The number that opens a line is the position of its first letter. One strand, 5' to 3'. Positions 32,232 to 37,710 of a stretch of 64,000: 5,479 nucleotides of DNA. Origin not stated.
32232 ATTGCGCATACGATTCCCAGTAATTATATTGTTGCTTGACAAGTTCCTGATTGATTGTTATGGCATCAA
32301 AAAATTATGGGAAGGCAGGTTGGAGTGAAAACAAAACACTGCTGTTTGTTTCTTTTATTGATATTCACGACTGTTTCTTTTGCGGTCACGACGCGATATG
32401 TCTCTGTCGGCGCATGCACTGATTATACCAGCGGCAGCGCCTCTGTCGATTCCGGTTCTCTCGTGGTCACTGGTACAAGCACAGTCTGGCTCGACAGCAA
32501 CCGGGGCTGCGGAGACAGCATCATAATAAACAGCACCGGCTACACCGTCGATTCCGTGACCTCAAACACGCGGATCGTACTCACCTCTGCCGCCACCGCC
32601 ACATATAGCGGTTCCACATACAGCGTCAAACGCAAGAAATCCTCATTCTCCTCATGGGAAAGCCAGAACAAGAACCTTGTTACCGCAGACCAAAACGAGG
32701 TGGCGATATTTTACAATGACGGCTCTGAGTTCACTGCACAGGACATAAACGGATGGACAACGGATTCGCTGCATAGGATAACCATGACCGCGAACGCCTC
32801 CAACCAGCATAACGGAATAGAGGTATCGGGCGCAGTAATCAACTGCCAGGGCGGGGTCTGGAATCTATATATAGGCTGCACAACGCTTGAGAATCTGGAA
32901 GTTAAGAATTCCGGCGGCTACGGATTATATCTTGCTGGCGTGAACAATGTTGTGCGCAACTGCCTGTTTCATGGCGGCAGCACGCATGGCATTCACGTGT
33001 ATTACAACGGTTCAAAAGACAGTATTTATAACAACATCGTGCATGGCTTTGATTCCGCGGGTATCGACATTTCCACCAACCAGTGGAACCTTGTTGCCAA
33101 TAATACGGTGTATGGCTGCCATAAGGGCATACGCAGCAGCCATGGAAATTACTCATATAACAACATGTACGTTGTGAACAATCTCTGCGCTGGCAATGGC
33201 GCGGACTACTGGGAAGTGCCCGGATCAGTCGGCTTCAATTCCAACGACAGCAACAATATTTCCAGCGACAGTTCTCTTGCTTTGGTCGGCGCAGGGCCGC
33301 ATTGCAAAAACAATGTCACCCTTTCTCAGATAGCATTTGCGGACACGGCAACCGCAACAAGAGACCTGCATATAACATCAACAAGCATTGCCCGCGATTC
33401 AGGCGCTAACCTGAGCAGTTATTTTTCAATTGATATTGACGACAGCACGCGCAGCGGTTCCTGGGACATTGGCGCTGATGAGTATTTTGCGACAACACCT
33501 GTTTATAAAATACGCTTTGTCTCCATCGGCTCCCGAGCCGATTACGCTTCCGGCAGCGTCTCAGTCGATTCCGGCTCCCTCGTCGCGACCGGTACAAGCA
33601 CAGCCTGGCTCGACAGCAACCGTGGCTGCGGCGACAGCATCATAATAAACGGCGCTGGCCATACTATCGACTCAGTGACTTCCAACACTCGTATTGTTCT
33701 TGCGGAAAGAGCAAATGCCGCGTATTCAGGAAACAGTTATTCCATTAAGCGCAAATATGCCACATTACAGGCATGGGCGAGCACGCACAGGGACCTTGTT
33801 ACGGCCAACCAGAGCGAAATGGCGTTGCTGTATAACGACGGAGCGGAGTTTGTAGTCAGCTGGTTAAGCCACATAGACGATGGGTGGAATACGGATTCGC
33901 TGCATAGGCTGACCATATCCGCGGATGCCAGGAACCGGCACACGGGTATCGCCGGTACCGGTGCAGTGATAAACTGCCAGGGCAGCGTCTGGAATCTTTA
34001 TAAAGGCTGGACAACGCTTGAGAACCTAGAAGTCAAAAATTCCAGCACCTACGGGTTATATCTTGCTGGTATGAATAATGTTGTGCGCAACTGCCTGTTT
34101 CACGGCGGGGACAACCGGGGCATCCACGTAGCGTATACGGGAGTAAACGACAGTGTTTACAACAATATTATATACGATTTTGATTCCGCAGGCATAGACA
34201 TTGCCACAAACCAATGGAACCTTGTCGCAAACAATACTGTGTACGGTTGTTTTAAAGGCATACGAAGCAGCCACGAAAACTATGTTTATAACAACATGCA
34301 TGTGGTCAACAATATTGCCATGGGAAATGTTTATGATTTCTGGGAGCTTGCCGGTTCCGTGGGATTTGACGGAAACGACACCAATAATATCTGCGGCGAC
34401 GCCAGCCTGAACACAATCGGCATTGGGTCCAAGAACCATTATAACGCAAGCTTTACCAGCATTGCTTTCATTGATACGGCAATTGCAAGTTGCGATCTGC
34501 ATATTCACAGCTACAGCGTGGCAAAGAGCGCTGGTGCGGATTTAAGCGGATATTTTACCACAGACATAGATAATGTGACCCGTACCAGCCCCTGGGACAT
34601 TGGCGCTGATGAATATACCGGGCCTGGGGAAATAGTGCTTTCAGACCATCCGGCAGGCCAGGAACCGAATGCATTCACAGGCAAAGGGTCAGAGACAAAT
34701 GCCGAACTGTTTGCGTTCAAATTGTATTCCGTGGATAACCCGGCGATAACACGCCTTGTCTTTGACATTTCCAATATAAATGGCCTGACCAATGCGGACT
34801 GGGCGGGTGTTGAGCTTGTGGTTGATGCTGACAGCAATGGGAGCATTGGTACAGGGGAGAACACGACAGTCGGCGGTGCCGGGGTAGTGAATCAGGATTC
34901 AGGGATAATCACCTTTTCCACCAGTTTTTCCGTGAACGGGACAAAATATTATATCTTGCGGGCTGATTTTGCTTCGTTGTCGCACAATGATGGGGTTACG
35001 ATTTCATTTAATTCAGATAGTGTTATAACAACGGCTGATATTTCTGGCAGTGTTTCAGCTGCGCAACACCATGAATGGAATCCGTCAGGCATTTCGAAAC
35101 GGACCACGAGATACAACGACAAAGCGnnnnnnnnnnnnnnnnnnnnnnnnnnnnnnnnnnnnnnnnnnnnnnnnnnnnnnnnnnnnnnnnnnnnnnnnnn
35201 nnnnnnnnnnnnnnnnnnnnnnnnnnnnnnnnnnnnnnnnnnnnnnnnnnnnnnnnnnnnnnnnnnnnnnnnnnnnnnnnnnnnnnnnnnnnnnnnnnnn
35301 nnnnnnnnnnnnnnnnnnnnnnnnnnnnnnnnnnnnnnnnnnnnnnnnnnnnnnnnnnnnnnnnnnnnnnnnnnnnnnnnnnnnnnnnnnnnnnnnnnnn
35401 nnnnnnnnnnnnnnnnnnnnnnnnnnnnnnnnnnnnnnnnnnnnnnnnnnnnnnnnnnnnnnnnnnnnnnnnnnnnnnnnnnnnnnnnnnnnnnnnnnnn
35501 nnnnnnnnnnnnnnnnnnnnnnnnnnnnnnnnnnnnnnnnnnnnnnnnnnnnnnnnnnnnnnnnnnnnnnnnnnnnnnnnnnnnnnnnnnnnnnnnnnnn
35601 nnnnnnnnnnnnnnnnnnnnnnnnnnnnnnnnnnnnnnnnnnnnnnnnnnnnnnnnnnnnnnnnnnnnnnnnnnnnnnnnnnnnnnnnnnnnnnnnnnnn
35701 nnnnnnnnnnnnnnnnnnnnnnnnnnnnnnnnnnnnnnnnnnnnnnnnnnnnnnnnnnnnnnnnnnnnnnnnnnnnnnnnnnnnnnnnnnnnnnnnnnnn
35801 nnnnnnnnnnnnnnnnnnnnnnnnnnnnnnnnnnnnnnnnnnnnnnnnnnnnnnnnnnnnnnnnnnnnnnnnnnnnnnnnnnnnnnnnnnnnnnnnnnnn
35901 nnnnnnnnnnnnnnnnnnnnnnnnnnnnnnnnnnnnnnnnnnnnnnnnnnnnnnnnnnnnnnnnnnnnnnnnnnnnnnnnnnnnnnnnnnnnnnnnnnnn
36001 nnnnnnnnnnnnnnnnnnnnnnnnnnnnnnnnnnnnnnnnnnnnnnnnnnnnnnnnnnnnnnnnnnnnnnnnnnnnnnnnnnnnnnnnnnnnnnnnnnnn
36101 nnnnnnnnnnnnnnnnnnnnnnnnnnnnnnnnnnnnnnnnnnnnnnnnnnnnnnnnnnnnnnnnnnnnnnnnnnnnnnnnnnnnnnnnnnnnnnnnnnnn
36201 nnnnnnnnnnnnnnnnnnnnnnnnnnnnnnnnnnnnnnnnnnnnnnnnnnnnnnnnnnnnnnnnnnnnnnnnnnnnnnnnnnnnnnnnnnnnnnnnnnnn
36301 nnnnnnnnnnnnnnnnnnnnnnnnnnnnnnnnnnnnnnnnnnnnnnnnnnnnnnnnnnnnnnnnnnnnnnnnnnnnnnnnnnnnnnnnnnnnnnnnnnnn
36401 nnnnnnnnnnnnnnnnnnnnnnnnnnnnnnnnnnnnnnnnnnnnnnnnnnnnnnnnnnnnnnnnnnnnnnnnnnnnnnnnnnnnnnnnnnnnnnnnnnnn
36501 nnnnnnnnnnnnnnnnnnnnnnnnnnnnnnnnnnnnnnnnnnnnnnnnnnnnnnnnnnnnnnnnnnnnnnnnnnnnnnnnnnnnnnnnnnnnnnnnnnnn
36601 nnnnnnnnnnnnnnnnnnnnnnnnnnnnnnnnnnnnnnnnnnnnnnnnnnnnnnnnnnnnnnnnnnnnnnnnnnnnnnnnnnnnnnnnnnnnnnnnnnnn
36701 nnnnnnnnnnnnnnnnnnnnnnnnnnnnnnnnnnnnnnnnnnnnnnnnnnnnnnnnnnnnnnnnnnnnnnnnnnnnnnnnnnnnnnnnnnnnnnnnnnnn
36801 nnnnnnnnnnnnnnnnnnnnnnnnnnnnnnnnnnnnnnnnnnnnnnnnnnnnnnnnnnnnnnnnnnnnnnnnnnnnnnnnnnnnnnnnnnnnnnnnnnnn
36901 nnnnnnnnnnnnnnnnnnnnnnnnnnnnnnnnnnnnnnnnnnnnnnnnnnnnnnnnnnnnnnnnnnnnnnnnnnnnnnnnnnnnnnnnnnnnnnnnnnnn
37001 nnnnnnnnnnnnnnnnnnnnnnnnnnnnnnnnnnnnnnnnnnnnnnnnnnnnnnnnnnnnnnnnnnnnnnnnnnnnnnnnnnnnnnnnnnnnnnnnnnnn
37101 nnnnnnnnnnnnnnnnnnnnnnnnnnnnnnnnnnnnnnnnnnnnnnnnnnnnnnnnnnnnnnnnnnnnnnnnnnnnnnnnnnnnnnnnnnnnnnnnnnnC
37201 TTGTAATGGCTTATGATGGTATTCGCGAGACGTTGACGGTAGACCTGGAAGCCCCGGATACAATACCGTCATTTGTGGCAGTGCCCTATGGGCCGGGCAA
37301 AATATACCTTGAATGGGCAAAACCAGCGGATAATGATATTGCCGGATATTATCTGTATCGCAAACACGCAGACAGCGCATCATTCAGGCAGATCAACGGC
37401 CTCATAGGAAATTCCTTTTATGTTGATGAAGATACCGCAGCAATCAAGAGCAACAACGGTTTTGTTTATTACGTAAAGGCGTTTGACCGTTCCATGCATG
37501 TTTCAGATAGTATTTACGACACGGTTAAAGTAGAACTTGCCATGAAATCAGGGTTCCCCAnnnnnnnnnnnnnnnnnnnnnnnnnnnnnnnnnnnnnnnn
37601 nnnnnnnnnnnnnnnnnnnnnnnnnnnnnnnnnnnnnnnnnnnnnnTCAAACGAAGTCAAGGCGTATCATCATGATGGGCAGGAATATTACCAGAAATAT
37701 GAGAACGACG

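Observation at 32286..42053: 3255-aa giant surface protein combining a gingipain-type C25 peptidase with FG-GAP propeller and three beta-helix modules, lacking a T9SS CTD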

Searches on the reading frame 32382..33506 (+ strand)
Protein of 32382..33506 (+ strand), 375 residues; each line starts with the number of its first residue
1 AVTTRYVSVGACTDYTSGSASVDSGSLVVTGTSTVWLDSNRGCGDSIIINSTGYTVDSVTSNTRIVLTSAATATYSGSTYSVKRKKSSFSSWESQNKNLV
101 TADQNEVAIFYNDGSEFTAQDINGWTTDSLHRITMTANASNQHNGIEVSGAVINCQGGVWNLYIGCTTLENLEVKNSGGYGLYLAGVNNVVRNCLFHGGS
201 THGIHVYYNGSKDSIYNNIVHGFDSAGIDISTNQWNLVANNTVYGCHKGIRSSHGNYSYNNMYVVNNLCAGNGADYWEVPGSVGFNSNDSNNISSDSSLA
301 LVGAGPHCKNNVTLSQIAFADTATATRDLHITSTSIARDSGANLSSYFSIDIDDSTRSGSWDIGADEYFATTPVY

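Call 13: search_protein_families(library=pfam, proteins=[window:32382-33506:+], max_evalue=5)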
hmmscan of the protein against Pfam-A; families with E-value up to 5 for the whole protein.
window:32382-33506:+ (375 aa): 1 family
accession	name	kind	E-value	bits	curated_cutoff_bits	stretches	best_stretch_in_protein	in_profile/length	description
PF13229.12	Beta_helix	-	1.4e-09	38.3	25.9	1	142-290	22-149/158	Right handed beta helix region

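Call 14: search_protein_families(library=ncbifam, proteins=[window:32382-33506:+], max_evalue=5)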
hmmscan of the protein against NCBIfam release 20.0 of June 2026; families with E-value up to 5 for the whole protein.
window:32382-33506:+ (375 aa): 2 families
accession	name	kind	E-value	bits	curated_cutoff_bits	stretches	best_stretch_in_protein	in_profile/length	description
NF041518.1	choice_anch_Q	domain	0.0082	16.4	25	1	320-368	8-57/58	choice-of-anchor Q domain-containing protein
NF004283.0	PRK05692.1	subfamily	0.042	13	246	1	99-153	90-143/300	hydroxymethylglutaryl-CoA lyase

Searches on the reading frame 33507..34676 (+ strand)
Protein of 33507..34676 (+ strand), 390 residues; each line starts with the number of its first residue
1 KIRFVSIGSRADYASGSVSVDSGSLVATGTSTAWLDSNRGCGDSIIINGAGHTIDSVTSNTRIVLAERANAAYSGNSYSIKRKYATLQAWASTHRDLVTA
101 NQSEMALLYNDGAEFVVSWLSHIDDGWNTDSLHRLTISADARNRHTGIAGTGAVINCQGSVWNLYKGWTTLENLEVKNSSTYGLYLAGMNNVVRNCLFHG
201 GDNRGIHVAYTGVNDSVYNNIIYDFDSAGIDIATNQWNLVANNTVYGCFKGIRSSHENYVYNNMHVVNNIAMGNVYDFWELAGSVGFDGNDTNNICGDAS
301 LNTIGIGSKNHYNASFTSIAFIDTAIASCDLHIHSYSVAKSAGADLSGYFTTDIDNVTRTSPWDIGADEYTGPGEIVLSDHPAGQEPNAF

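Call 13: search_protein_families(library=pfam, proteins=[window:33507-34676:+], max_evalue=5)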
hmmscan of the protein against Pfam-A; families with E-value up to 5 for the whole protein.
window:33507-34676:+ (390 aa): 2 families
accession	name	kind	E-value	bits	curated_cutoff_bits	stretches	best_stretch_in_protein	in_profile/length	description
PF13229.12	Beta_helix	-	6.8e-11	42.5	25.9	1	145-276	18-139/158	Right handed beta helix region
PF07602.17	DUF1565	-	1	9.1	20.3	1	167-256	105-206/257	Protein of unknown function (DUF1565)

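Call 14: search_protein_families(library=ncbifam, proteins=[window:33507-34676:+], max_evalue=5)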
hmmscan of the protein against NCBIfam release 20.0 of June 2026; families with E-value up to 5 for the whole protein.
window:33507-34676:+ (390 aa): 1 family
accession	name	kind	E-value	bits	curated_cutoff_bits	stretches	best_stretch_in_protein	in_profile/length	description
TIGR03804.1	para_beta_helix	repeat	0.0076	15.9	19.45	2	205-248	1-42/44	parallel beta-helix repeat protein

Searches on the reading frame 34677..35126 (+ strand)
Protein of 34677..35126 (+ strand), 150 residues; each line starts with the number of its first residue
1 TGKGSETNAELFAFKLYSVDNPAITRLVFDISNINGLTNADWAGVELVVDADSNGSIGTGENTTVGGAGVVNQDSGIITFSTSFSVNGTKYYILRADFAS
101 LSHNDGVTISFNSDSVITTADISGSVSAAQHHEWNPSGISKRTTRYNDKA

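Call 13: search_protein_families(library=pfam, proteins=[window:34677-35126:+], max_evalue=5)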
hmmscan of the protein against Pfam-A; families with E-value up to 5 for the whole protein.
window:34677-35126:+ (150 aa): 1 family
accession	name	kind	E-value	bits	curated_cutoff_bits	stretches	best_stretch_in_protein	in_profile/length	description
PF12197.13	lci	-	0.045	14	20.3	1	71-93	5-25/44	LCI fold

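Call 14: search_protein_families(library=ncbifam, proteins=[window:34677-35126:+], max_evalue=5)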
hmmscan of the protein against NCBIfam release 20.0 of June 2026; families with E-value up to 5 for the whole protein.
window:34677-35126:+ (150 aa): 0 families

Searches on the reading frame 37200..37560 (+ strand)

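Call 74: search_solved_structures(query=window:37200-37560:+, max_evalue=10)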
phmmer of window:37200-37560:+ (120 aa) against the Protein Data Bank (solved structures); distinct sequences matched with E-value up to 10: 3.
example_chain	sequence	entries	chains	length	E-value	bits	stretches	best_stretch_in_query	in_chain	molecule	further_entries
4yh7_A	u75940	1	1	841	0.5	13.7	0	22-74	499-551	Receptor-type tyrosine-protein phosphatase delta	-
1x5z_A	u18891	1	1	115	0.78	13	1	19-75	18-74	Receptor-type tyrosine-protein phosphatase delta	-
6hyf_A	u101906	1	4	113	1.5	12.1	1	15-94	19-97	Integrin beta-4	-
